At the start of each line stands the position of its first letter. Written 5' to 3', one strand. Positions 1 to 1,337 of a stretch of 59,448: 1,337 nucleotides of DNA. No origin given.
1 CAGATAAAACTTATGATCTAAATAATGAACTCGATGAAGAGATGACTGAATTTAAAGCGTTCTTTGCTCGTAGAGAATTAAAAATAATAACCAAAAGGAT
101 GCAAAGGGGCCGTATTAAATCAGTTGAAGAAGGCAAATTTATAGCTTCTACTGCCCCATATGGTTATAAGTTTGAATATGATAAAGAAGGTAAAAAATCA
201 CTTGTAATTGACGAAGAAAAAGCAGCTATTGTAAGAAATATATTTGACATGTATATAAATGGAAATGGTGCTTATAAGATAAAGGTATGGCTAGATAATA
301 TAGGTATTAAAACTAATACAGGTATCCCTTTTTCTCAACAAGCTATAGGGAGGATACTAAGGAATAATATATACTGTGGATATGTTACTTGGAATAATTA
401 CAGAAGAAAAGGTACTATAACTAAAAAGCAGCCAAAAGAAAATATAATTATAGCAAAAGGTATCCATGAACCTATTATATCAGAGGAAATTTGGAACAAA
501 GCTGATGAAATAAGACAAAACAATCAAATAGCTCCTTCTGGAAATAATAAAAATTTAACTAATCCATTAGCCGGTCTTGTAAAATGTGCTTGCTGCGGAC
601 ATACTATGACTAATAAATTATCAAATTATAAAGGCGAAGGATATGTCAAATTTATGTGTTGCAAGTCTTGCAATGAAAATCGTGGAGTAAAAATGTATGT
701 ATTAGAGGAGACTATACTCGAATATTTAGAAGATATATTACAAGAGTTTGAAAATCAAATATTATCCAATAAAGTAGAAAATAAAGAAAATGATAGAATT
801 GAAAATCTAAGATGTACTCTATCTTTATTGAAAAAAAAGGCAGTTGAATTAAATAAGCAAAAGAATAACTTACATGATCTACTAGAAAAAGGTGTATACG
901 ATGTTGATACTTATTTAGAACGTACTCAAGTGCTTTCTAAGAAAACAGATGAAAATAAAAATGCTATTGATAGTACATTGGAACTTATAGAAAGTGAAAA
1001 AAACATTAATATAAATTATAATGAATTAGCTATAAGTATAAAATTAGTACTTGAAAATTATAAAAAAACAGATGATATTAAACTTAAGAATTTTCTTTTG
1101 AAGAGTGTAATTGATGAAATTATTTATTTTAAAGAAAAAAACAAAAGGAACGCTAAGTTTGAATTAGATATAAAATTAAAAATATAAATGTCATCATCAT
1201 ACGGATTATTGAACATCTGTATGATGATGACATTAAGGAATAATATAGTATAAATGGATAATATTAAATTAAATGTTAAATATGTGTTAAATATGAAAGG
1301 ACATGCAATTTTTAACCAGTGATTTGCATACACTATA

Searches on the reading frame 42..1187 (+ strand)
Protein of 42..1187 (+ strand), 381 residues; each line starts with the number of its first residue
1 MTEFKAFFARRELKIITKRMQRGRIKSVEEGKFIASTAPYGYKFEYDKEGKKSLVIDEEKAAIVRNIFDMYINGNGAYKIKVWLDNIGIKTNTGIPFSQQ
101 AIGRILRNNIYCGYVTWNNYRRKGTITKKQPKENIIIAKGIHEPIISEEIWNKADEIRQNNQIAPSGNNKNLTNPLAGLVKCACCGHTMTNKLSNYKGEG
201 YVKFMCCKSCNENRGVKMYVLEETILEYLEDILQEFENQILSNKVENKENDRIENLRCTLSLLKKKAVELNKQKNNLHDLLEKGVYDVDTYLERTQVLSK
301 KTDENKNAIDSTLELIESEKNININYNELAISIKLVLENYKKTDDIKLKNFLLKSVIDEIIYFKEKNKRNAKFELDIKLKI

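Call 42: search_protein_families(library=phrogs, proteins=[window:42-1187:+], max_evalue=0.00001)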
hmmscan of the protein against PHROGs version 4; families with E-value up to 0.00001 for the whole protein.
window:42-1187:+ (381 aa): 3 families
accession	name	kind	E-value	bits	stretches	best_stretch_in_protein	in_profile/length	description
phrog_95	-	integration and excision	1.9e-78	265.7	1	1-378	207-574/651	integrase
phrog_7701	-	DNA, RNA and nucleotide metabolism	1.6e-06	29.4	0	37-113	3-65/137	DNA invertase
phrog_125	-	DNA, RNA and nucleotide metabolism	7.1e-06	26.7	1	3-161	126-251/254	DNA invertase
